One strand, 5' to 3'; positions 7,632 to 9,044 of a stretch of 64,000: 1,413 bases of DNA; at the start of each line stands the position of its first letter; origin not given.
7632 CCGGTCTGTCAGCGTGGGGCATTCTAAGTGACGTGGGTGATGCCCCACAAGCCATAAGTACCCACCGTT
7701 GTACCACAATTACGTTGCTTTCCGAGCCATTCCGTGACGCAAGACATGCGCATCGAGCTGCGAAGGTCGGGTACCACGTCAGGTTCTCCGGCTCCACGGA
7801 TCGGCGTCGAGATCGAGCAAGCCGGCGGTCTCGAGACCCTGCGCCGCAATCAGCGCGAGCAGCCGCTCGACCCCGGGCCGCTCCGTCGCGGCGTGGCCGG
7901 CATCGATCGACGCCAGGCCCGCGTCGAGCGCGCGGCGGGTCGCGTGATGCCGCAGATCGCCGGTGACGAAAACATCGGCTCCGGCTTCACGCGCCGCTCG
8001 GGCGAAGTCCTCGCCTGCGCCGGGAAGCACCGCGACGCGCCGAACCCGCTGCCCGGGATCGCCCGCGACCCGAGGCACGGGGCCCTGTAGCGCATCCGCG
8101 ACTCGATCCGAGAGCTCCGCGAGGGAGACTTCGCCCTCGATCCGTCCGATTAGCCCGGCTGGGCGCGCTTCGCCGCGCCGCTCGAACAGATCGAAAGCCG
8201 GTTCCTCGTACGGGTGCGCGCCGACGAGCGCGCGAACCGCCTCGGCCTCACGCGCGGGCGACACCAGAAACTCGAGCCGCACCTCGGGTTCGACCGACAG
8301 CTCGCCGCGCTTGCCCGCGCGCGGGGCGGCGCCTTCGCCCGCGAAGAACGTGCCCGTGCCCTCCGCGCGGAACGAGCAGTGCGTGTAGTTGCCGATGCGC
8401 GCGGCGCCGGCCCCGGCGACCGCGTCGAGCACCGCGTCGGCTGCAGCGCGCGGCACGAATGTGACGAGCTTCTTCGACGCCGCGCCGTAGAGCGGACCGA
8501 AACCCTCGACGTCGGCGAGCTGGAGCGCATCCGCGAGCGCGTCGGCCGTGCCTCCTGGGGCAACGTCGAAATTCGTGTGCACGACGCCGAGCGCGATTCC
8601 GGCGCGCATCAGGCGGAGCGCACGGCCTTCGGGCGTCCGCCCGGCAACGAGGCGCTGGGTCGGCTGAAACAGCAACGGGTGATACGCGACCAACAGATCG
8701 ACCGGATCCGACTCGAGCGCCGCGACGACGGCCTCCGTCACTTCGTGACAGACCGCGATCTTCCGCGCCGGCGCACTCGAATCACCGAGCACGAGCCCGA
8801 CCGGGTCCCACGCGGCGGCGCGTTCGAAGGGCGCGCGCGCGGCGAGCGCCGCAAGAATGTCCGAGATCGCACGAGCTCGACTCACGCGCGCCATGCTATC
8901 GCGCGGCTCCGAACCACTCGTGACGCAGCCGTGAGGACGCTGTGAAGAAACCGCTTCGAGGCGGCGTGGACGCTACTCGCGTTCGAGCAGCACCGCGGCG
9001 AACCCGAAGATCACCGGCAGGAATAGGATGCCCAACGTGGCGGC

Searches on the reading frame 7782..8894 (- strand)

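Call 58: search_protein_families(library=pfam, proteins=[window:7782-8894:-], max_evalue=0.00001)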
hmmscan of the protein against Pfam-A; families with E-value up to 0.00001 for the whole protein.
window:7782-8894:- (371 aa): 1 family
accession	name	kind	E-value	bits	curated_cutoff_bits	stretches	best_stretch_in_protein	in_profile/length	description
PF01784.24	DUF34_NIF3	-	2.4e-59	201.5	23.4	1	10-351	3-237/256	Duf34/NIF3 (NGG1p interacting factor 3)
